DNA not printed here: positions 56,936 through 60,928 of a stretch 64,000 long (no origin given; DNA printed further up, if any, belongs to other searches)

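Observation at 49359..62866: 13-kb seven-gene operon: one giant binding protein, two permease pairs, a propeller-Yip1 fusion and a 1231-aa secreted protein, with no ATPase and no regulator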

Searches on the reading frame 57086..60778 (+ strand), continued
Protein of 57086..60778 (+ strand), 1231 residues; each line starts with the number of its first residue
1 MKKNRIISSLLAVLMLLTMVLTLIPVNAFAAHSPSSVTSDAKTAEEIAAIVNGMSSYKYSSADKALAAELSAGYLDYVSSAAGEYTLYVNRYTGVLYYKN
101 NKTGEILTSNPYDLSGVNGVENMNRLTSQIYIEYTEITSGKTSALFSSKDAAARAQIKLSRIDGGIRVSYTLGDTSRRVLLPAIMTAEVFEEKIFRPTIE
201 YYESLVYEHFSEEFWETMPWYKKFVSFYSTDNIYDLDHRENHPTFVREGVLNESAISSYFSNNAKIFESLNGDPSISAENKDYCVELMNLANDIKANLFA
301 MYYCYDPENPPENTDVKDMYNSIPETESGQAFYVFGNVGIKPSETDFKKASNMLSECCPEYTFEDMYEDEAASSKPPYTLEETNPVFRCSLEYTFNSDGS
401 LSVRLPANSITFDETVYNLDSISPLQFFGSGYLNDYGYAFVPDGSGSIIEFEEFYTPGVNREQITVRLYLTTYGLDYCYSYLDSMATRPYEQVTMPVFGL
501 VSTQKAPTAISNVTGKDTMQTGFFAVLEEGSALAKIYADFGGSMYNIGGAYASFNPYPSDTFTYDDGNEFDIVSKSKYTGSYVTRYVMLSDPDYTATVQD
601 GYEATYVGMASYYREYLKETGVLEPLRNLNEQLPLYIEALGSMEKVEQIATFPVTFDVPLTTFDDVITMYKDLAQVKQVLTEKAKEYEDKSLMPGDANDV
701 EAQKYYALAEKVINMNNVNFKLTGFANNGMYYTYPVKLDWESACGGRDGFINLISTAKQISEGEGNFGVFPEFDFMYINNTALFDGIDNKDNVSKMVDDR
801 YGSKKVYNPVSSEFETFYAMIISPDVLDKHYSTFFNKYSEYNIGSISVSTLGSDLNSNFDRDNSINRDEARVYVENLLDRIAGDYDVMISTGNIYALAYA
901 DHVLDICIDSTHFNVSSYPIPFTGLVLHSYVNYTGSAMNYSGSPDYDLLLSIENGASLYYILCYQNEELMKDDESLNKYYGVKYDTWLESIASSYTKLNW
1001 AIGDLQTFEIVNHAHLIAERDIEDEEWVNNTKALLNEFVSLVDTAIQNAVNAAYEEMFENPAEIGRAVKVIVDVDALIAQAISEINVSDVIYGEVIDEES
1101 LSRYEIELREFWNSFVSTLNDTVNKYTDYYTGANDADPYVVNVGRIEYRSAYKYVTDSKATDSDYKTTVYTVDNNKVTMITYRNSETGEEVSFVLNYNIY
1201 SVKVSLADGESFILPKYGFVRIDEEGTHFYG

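Call 59: find_encoding_contigs(protein=P0348, flank=10000, max_places=1)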
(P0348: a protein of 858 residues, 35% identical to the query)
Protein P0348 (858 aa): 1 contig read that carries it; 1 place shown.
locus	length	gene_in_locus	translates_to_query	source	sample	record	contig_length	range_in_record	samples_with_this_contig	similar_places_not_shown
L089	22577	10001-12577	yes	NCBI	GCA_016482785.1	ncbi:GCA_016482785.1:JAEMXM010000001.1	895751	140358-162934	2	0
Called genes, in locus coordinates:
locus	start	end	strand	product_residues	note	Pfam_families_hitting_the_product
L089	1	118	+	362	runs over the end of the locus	PF00356:LacI, PF00532:Peripla_BP_1, PF13377:Peripla_BP_3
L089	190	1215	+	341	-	PF00356:LacI, PF13377:Peripla_BP_3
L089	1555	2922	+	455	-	PF01547:SBP_bac_1, PF13416:SBP_bac_8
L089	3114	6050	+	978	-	PF01547:SBP_bac_1, PF13416:SBP_bac_8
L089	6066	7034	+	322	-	PF00528:BPD_transp_1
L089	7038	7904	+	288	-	PF00528:BPD_transp_1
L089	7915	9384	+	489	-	PF01436:NHL (weak)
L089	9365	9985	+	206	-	PF04893:Yip1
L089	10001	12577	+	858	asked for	PF18952:DUF5696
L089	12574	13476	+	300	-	PF00528:BPD_transp_1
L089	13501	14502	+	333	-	PF00528:BPD_transp_1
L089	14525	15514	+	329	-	PF22612:GH113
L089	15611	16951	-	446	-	-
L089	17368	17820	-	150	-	-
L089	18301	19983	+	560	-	PF02837:Glyco_hydro_2_N (weak), PF22666:Glyco_hydro_2_N2 (weak), PF00703:Glyco_hydro_2 (weak), PF02836:Glyco_hydro_2_C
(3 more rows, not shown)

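Call 60: find_encoding_contigs(protein=P0358, flank=10000, max_places=1)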
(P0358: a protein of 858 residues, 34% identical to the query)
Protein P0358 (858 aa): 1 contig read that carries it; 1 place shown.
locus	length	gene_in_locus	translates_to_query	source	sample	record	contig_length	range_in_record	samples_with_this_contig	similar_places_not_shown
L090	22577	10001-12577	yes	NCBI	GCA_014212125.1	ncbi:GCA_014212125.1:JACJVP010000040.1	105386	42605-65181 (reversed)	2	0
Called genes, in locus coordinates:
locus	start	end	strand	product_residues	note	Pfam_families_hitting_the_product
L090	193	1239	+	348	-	PF00356:LacI, PF13377:Peripla_BP_3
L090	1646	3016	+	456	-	PF01547:SBP_bac_1, PF13416:SBP_bac_8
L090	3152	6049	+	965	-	PF01547:SBP_bac_1, PF13416:SBP_bac_8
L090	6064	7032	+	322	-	PF00528:BPD_transp_1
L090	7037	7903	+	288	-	PF00528:BPD_transp_1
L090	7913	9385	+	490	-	PF01436:NHL (faint)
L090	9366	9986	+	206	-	PF04893:Yip1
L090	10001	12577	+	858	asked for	PF18952:DUF5696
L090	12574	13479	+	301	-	PF00528:BPD_transp_1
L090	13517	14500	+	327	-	PF00528:BPD_transp_1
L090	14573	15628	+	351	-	PF02156:Glyco_hydro_26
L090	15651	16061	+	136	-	PF00165:HTH_AraC (faint), PF12833:HTH_18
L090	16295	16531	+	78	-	PF22266:DUF6953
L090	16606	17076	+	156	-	-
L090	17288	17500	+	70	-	PF14169:YdjO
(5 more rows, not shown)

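Call 61: find_encoding_contigs(protein=P0317, flank=10000, max_places=1)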
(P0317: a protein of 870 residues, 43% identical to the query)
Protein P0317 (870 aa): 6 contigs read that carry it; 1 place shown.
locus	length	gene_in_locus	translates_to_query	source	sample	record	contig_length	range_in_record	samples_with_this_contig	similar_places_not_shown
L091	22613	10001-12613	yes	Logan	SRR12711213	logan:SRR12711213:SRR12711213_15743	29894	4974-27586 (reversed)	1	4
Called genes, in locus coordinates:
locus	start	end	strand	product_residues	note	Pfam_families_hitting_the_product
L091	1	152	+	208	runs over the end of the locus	PF00440:TetR_N, PF14278:TetR_C_8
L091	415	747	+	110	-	-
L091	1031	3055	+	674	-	PF04616:Glyco_hydro_43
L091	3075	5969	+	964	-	PF25275:Golvesin_C (faint), PF01547:SBP_bac_1, PF13416:SBP_bac_8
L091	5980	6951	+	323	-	PF00528:BPD_transp_1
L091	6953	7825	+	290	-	PF11040:DGF-1_C (faint), PF00528:BPD_transp_1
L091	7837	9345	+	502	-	PF08450:SGL (weak), PF01436:NHL (weak), PF06739:SBBP (faint)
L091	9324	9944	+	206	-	PF04893:Yip1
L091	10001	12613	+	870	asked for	PF18952:DUF5696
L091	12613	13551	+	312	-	PF00528:BPD_transp_1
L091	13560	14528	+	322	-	PF00528:BPD_transp_1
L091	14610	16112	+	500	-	PF01547:SBP_bac_1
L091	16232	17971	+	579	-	PF01301:Glyco_hydro_35, PF02449:Glyco_hydro_42, PF21317:BetaGal_ABD_1, PF21467:BetaGal_gal-bd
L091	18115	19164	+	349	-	PF00356:LacI, PF00532:Peripla_BP_1, PF13407:Peripla_BP_4, PF13377:Peripla_BP_3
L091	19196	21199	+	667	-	PF02449:Glyco_hydro_42, PF08532:Glyco_hydro_42M, PF08533:Glyco_hydro_42C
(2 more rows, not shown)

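Call 68: search_protein_representatives(alignment_id=A1)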
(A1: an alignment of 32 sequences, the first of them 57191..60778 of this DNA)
Query: 32 sequences, 1194 profile positions. Proteins with E-value up to 0.001 (for the whole library): 4574; up to 1e-10: 3764; up to 1e-30: 1970. The best 150 are listed.
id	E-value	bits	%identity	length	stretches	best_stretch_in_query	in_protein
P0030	0.0e+00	1764.5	-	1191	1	15-1193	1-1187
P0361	0.0e+00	1699.7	-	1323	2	1-1121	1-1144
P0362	0.0e+00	1699.4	-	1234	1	1-1192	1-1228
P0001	0.0e+00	1663.1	-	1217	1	15-1193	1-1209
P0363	0.0e+00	1620.0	-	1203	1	1-1193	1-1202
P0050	0.0e+00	1584.2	-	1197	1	1-1190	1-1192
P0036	0.0e+00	1581.0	-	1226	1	15-1193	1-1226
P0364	0.0e+00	1572.7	-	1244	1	3-1193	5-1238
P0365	0.0e+00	1505.2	-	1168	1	1-1191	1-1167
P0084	0.0e+00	1480.8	-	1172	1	19-1190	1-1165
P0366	0.0e+00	1475.5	-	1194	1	1-1192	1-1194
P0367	0.0e+00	1462.4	-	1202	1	1-1192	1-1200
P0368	0.0e+00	1440.7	-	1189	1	1-1193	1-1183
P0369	0.0e+00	1429.1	-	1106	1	127-1193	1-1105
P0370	0.0e+00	1417.0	-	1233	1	1-1192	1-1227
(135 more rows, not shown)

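Call 75: find_encoding_contigs(protein=P0345, flank=10000, max_places=1)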
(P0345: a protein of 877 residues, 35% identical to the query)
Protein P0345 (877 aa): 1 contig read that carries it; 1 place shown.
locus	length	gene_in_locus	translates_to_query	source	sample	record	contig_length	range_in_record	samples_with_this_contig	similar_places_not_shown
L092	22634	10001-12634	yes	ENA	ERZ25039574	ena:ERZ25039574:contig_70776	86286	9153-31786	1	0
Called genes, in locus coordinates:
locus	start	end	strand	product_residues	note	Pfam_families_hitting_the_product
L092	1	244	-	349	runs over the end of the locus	PF01547:SBP_bac_1, PF13416:SBP_bac_8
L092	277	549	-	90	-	-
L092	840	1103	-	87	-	PF11975:Glyco_hydro_4C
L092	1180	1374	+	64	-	PF11975:Glyco_hydro_4C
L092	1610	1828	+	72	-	-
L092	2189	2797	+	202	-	PF01547:SBP_bac_1, PF13416:SBP_bac_8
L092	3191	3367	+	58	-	-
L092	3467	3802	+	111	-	-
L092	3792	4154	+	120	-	-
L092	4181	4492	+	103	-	-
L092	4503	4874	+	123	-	-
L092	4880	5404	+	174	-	PF01547:SBP_bac_1, PF13416:SBP_bac_8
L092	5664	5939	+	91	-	-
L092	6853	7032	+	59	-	-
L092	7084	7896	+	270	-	PF00528:BPD_transp_1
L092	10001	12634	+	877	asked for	PF18952:DUF5696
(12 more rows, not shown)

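Call 76: find_encoding_contigs(protein=P0335, flank=10000, max_places=1)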
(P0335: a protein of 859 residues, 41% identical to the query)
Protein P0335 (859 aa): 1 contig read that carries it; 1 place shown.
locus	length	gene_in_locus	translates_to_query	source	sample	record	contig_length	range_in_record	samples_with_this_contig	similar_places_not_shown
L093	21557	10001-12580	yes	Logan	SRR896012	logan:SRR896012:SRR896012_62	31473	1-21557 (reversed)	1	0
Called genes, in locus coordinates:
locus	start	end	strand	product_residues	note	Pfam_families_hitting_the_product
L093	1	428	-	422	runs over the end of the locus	PF01385:OrfB_IS605, PF07282:Cas12f1-like_TNB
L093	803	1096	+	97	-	-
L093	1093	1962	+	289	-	-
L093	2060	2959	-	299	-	PF02311:AraC_binding, PF07883:Cupin_2, PF12833:HTH_18, PF00165:HTH_AraC (weak)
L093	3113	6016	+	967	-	PF01547:SBP_bac_1, PF13416:SBP_bac_8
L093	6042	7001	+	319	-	PF00528:BPD_transp_1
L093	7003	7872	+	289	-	PF00528:BPD_transp_1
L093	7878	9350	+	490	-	PF08450:SGL (faint), PF01436:NHL (faint), PF17170:DUF5128 (faint)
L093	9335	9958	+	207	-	PF04893:Yip1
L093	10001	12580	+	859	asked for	PF18952:DUF5696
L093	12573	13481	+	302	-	-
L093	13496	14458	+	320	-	PF00528:BPD_transp_1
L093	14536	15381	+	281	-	PF03935:SKN1_KRE6_Sbg1, PF26113:GH16_XgeA, PF00722:Glyco_hydro_16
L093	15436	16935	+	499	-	PF01547:SBP_bac_1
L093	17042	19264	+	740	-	PF00933:Glyco_hydro_3, PF01915:Glyco_hydro_3_C, PF14310:Fn3-like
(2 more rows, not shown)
